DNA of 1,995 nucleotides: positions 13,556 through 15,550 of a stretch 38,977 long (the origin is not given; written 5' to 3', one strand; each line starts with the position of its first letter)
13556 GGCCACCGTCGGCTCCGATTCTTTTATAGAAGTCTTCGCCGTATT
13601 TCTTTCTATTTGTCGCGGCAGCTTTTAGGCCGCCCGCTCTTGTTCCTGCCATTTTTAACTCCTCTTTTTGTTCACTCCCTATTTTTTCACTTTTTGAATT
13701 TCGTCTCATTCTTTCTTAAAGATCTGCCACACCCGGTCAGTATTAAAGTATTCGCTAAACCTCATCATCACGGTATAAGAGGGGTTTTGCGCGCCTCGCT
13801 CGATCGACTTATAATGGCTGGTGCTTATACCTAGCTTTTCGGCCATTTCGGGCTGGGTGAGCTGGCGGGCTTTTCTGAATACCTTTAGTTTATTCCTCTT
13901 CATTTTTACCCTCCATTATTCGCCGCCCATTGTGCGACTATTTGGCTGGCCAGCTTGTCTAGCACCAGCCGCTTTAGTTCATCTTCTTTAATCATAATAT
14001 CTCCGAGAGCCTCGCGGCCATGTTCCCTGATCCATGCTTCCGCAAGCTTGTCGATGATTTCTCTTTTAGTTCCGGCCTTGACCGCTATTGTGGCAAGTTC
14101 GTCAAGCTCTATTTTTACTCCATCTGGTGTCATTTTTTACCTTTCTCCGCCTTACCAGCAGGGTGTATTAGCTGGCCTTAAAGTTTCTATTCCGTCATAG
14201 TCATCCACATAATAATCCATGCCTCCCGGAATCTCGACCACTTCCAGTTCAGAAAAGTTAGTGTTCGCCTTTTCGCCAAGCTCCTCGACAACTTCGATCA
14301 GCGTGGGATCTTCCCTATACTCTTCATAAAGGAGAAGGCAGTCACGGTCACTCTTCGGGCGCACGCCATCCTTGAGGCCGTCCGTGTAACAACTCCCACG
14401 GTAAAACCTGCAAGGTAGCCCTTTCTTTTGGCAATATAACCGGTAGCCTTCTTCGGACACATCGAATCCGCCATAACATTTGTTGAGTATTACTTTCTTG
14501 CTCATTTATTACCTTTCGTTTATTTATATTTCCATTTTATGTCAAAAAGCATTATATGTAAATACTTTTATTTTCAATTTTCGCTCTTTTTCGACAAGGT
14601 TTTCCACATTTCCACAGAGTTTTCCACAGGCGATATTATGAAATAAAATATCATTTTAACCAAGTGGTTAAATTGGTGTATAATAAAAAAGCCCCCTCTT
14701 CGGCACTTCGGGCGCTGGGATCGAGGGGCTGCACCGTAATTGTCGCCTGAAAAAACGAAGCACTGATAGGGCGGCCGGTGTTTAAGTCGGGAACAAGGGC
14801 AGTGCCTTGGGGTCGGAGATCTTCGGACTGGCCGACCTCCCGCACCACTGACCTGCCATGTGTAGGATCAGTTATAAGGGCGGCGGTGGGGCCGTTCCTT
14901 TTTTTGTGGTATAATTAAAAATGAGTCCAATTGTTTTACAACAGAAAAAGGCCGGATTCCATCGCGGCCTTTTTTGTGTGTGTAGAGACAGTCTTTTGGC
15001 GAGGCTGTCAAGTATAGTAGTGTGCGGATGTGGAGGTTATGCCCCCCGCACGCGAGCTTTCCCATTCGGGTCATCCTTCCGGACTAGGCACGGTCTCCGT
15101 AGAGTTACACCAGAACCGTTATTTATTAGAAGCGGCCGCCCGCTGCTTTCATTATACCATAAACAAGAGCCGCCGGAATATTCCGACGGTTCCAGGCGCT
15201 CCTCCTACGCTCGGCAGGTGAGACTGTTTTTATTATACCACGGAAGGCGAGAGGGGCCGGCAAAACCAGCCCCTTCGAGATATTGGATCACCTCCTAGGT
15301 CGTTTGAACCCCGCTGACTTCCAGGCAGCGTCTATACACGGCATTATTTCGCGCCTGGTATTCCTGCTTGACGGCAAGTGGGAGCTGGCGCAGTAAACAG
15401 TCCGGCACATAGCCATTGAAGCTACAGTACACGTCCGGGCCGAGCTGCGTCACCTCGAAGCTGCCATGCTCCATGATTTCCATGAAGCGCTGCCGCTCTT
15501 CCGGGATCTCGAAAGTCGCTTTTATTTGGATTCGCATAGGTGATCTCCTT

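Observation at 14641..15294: ORF-free, GC-rich 650-bp island with four promoter/terminator-delimited candidate small RNAs in convergent pairs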

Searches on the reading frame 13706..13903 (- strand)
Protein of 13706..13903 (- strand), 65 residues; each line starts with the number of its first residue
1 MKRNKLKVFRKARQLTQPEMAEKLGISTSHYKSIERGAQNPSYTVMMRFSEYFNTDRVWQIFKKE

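Call 14: search_protein_families(library=phrogs, proteins=[window:13706-13903:-], max_evalue=0.01)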
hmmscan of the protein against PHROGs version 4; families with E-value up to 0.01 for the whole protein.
window:13706-13903:- (65 aa): 24 families
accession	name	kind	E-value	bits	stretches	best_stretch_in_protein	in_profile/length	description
phrog_3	-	transcription regulation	5.3e-11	43.9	1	1-64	88-148/430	transcriptional repressor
phrog_8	-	transcription regulation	1.4e-10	42.2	1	4-55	79-130/346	transcriptional regulator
phrog_2967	-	transcription regulation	3.5e-09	37.5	1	5-59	14-68/225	transcriptional regulator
phrog_7241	-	transcription regulation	1.3e-08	36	1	4-54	64-114/122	transcriptional regulator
phrog_2328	-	transcription regulation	1.5e-07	32.3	1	6-59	20-73/128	transcriptional repressor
phrog_2104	-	unknown function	3.6e-07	31.3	1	1-47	39-85/103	-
phrog_5823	-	transcription regulation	3.8e-07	30.6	1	5-56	10-62/404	transcriptional regulator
phrog_147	-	transcription regulation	9.2e-07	30.2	1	3-60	6-66/100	transcriptional regulator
phrog_6962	-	unknown function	1.5e-06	29.4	1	5-42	5-42/73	-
phrog_2439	-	transcription regulation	3.9e-06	27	1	3-54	9-60/367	transcriptional regulator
phrog_1373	-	transcription regulation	5.2e-05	24.3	1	5-54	67-116/166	transcriptional regulator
phrog_4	-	transcription regulation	0.00015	21.9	1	4-59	139-190/400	transcriptional repressor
phrog_6223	-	transcription regulation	0.00041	21.4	1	3-49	4-53/73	transcriptional repressor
phrog_11187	-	transcription regulation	0.00085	20.1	1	6-40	12-46/63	transcriptional regulator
phrog_2339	-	DNA, RNA and nucleotide metabolism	0.0016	19.4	1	4-38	28-62/98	HTH DNA binding protein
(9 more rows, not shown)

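Call 15: search_protein_families(library=pfam, proteins=[window:13706-13903:-], max_evalue=0.01)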
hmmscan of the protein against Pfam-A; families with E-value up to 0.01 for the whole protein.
window:13706-13903:- (65 aa): 6 families
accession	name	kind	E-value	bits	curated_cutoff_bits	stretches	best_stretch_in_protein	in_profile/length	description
PF01381.28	HTH_3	-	1.7e-11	44.4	23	1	6-59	1-54/55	Helix-turn-helix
PF13560.12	HTH_31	-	1.1e-09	38.9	27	1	6-57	6-58/64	Helix-turn-helix domain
PF12844.13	HTH_19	-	1e-08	35.4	30.2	1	5-59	3-57/64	Helix-turn-helix domain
PF13443.12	HTH_26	-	0.00022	21.8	22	1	5-56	1-53/63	Cro/C1-type HTH DNA-binding domain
PF13744.12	HTH_37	-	0.00036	20.7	27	1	9-39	26-56/80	Helix-turn-helix domain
PF04545.22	Sigma70_r4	-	0.0038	17.2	24.1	1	10-38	16-44/50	Sigma-70, region 4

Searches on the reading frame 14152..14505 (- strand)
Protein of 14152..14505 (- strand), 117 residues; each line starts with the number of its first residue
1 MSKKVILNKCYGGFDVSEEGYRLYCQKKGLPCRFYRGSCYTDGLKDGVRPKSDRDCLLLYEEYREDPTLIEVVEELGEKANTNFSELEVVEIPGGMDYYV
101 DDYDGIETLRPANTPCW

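Call 14: search_protein_families(library=phrogs, proteins=[window:14152-14505:-], max_evalue=0.01)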
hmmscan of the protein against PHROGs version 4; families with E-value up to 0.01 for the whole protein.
window:14152-14505:- (117 aa): 1 family
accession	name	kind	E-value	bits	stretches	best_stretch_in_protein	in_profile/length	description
phrog_16527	-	unknown function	3.8e-24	86.5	1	4-109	2-110/119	-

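Call 15: search_protein_families(library=pfam, proteins=[window:14152-14505:-], max_evalue=0.01)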
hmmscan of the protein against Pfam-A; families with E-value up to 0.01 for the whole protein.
window:14152-14505:- (117 aa): 0 families

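Call 16: find_related_loci(query=window:14152-14505:-, collection=viral_contigs, flank=4000)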
Query window:14152-14505:- (117 aa) in viral_contigs; peptide patterns used: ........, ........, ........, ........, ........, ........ (x = any residue, [..] = any of these).
9 stretches matched a pattern; 5 encode a relative of the query (tblastn E <= 1e-3); 5 distinct loci.
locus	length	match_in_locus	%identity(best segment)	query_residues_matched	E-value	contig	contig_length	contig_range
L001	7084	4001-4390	49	4-117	2e-30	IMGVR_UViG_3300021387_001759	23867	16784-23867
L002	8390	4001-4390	48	4-117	6e-29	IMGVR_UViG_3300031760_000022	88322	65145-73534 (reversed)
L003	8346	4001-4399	45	1-111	3e-27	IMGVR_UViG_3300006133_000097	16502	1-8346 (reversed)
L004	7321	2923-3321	45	1-111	3e-27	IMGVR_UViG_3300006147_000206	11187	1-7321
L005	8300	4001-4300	40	5-109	1e-18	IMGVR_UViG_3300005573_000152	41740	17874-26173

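Call 22: find_encoding_contigs(protein=window:14152-14505:-, flank=3000, max_places=10)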
Protein window:14152-14505:- (117 aa): no gene with exactly this product is on record in the collection.

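Call 43: find_related_loci(query=window:14152-14505:-, collection=genome_contigs, flank=4000)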
Query window:14152-14505:- (117 aa) in genome_contigs; peptide patterns used: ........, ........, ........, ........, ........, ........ (x = any residue, [..] = any of these).
36 stretches matched a pattern; 4 encode a relative of the query (tblastn E <= 1e-3); 4 distinct loci.
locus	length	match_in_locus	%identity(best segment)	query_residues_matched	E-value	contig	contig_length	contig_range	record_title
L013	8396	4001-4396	49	3-111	1e-33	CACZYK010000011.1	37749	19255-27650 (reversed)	MAG: uncultured Clostridium sp. isolate RUG13060 genome assembly, contig: RUG13060_asm_11, whole genome shotgun sequence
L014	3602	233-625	47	3-111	3e-31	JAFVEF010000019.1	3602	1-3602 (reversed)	MAG: Bacilli bacterium isolate RGIG5090 Roe_deer_Rumen.Co__c464753, whole genome shotgun sequence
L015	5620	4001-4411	42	4-117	4e-27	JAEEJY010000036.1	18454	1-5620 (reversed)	MAG: Bacillales bacterium isolate Tb.RUG.180 k141_10901741_flag=1_multi=19.1092_len=18454, whole genome shotgun sequence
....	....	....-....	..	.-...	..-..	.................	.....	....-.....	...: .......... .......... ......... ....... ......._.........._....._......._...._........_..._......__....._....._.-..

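Call 46: find_homologous_proteins(query=window:14152-14505:-, max_evalue=1e-20)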
Query window:14152-14505:- (117 aa): 297 proteins with E <= 1e-20 among 404 candidates; the best 120 are listed.
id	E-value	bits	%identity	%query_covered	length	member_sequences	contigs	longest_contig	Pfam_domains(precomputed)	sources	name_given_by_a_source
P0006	7.7e-76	270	100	100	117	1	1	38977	-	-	-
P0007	3.9e-29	119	53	97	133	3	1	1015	-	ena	-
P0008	6.4e-29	119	54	97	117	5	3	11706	-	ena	-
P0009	6.5e-29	119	51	91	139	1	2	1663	-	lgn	-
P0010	1.7e-28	117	51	91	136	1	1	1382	-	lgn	-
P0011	5.0e-28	116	50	91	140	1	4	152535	-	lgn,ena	-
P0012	6.8e-28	115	50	98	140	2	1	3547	-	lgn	-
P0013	1.5e-27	114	49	91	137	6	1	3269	-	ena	-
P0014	1.8e-27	114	49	97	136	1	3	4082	-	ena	-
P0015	1.8e-27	114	46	97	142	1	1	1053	-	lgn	-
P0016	4.7e-27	113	50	92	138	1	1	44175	-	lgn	-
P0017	5.5e-27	112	52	92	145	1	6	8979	-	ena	-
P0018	6.3e-27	112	50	97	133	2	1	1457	-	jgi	jgi:hypothetical protein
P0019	6.4e-27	112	52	97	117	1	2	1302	-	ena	-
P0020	6.6e-27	112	49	93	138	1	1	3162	-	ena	-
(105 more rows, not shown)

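Call 47: find_encoding_contigs(protein=P0008, flank=5000, max_places=4)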
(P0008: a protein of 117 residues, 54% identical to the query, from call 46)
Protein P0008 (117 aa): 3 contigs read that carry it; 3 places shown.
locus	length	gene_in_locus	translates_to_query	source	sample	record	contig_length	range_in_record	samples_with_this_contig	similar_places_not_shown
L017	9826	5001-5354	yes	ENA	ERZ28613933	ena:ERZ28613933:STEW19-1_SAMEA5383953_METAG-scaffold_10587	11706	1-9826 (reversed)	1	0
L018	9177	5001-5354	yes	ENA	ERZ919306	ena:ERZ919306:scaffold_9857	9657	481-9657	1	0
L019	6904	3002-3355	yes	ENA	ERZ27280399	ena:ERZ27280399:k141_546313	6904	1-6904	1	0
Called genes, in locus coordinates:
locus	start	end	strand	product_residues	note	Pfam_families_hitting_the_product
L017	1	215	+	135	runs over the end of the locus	-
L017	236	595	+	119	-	-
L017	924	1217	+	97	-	PF10685:KGG (faint)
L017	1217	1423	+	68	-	-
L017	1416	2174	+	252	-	PF12684:DUF3799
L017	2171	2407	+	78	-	-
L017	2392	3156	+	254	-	PF03837:RecT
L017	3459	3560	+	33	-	-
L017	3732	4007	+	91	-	-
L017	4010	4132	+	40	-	-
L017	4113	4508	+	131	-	-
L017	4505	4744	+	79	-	-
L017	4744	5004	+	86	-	-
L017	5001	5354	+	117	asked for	-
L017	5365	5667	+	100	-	-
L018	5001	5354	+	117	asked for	-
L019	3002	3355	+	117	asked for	-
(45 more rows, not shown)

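Call 92: search_protein_families(library=padloc, proteins=[window:14152-14505:-], max_evalue=0.01)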
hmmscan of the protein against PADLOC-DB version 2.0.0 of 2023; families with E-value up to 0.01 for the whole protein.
window:14152-14505:- (117 aa): 0 families

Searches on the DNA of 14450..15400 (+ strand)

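Call 7: search_rna_families(source=window, start=14450, end=15400, threshold=evalue, max_evalue=10, show_alignments=4)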
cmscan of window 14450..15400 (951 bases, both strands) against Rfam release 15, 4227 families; matches with E-value up to 10: 17.
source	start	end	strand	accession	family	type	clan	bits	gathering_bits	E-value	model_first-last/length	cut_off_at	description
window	15253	15305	-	RF01867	CC2171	Gene; sRNA;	-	22.7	75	0.016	1-159/159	no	caulobacter sRNA CC2171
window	15163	15283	-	RF02552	RcsR1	Gene; sRNA;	-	21.4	60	0.088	1-96/96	no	RcsR1 sRNA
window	14670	14688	+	RF02519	ToxI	Gene; antitoxin;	-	19.8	50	0.87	1-34/34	no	ToxI antitoxin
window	14938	14974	-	RF00489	ctRNA_p42d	Gene; antisense;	-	19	50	0.37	1-46/46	no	ctRNA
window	14895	14953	+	RF04239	mir-4679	Gene; miRNA;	-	18.6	88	1.6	1-75/75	no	mir-4679 microRNA precursor family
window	14781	14807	-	RF02448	SpR20_sRNA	Gene; sRNA;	-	18.5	45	0.34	1-45/45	no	Streptococcus sRNA SpR20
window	14584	14669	-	RF03021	RT-18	Gene; sRNA;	-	17.7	41.3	3.9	1-84/84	no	RT-18 RNA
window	14868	14984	+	RF00121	MicC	Gene; sRNA;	-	17.7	90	9.4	1-123/123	no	MicC RNA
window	14903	14978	+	RF00506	Thr_leader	Cis-reg; leader;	-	17.6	55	1.7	1-118/118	no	Threonine operon leader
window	14935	14975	+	RF01388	isrD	Gene; sRNA;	-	16.5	37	2.2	1-51/51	no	isrD Hfq binding RNA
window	14889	14956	+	RF03640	mir-3747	Gene; miRNA;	-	16.4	63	3.9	1-67/67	no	mir-3747 microRNA precursor family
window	14875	14973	+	RF04303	MIR162_2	Gene; miRNA;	CL00150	15.7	103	2.1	1-135/135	no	MIR162_2 microRNA precursor family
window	14597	14662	-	RF01172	sn2343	Gene; snRNA; snoRNA; CD-box;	-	15.5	60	2.1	1-78/78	no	Small nucleolar RNA sn2343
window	14923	14981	+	RF02056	STnc390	Gene; sRNA;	-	15.5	50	3.2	1-60/60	no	Salmonella sRNA STnc390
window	14695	14781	-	RF02946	cow-rumen-1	Gene; sRNA;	-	14.9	53.4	2.5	1-61/61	no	cow-rumen-1 RNA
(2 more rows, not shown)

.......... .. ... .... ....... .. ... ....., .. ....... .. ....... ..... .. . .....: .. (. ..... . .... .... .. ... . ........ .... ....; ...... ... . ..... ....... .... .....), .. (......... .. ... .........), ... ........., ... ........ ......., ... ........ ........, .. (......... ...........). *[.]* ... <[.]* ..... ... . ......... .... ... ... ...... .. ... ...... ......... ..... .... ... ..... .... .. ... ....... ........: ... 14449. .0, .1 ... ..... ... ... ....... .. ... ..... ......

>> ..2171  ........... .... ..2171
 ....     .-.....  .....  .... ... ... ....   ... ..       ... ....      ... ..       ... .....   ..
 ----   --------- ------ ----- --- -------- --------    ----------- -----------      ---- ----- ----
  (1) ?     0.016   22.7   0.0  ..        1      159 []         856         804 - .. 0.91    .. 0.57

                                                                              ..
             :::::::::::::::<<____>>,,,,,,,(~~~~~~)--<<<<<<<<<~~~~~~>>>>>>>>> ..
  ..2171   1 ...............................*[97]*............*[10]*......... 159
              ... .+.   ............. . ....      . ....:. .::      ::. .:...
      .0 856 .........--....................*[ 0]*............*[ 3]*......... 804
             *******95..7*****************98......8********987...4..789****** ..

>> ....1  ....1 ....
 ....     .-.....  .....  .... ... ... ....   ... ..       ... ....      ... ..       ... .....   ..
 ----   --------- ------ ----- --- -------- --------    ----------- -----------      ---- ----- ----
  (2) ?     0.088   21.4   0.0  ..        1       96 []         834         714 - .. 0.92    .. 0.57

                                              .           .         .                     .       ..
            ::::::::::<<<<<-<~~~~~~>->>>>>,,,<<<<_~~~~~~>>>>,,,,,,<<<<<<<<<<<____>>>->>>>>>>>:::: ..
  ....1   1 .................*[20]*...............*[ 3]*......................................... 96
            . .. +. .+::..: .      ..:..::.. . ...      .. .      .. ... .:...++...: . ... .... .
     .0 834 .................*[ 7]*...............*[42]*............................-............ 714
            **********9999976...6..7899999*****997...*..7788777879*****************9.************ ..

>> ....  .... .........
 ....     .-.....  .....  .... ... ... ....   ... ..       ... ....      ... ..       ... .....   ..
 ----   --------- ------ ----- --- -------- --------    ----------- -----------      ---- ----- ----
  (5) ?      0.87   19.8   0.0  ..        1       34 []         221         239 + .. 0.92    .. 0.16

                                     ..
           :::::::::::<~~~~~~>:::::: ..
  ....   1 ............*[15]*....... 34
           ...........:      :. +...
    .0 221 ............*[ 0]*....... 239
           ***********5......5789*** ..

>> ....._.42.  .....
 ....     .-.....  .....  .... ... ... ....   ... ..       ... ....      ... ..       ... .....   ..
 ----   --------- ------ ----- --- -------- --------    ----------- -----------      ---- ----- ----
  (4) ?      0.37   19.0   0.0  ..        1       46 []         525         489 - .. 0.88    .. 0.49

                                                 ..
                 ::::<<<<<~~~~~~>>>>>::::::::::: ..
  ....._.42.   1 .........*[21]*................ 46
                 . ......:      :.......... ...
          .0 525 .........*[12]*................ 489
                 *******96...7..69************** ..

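Call 8: search_dna_similar(query=window:14500-15400:+, collection=phages, mode=distant, max_evalue=0.001)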
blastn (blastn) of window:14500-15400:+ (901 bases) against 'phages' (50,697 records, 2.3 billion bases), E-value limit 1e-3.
No match.

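Call 40: search_dna_similar(query=window:14640-15300:+, collection=plasmids, mode=distant, max_evalue=0.01)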
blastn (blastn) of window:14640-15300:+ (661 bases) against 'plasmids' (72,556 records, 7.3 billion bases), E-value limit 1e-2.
No match.

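Call 104: search_rna_families(source=window, start=14685, end=14910, threshold=evalue, max_evalue=5)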
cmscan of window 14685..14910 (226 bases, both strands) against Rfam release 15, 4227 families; matches with E-value up to 5: 4.
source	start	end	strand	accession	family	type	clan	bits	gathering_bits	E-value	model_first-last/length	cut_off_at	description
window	14781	14807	-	RF02448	SpR20_sRNA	Gene; sRNA;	-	18.5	45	0.081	1-45/45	no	Streptococcus sRNA SpR20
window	14829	14893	-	RF01014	mir-1306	Gene; miRNA;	-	16.5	70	0.45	1-72/72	no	mir-1306 microRNA precursor family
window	14695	14781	-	RF02946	cow-rumen-1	Gene; sRNA;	-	14.9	53.4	0.59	1-61/61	no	cow-rumen-1 RNA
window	14770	14799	-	RF03044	Proteo-phage-1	Gene; sRNA;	-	13.8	42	3.9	1-82/82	no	Proteo-phage-1 RNA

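Call 105: search_rna_families(source=window, start=14940, end=15235, threshold=evalue, max_evalue=5)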
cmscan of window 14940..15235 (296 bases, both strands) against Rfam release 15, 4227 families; matches with E-value up to 5: 1.
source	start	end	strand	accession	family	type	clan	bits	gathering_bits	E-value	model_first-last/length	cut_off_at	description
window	14940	14977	+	RF00506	Thr_leader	Cis-reg; leader;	-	14.3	55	3.1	74-118/118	5'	Threonine operon leader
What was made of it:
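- Nothing related appears even at E of 5-10 (calls 7, 104, 105).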

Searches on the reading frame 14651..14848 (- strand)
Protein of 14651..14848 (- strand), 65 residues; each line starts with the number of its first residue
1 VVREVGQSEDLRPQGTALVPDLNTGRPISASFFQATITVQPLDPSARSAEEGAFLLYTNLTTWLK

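Call 85: search_dna_similar(query=window:14651-14848:-, collection=phages, mode=protein, max_evalue=0.01)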
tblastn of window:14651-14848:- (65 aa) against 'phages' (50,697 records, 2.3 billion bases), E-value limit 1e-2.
No match.

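Call 86: search_protein_families(library=pfam, proteins=[window:14651-14848:-], max_evalue=0.01)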
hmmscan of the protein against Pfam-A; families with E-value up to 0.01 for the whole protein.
window:14651-14848:- (65 aa): 0 families

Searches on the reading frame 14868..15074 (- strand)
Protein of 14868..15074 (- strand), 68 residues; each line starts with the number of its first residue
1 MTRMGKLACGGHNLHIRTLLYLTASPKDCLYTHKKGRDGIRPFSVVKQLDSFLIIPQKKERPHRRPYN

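Call 84: search_dna_similar(query=window:14868-15074:-, collection=phages, mode=protein, max_evalue=0.01)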
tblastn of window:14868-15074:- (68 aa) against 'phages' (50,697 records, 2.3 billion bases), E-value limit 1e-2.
No match.

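Call 86: search_protein_families(library=pfam, proteins=[window:14868-15074:-], max_evalue=0.01)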
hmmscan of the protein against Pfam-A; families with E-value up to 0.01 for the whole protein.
window:14868-15074:- (68 aa): 0 families

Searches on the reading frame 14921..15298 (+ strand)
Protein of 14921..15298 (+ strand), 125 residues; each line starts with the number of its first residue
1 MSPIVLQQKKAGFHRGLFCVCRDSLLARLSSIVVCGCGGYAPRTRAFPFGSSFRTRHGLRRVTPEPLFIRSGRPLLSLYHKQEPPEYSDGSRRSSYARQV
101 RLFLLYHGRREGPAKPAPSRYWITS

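Call 14: search_protein_families(library=phrogs, proteins=[window:14921-15298:+], max_evalue=0.01)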
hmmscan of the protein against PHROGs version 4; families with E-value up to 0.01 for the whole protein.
window:14921-15298:+ (125 aa): 0 families

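Call 15: search_protein_families(library=pfam, proteins=[window:14921-15298:+], max_evalue=0.01)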
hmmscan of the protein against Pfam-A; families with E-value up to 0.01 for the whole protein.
window:14921-15298:+ (125 aa): 0 families

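Call 39: search_protein_representatives(protein=window:14921-15298:+)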
Query: 125 residues. Proteins with E-value up to 0.001 (for the whole library): 0; up to 1e-10: 0; up to 1e-30: 0. The best 0 are listed.
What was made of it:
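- Tried and rejected: The 125-aa ORF had 0 hits against 1.84 billion protein representatives (call 39).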
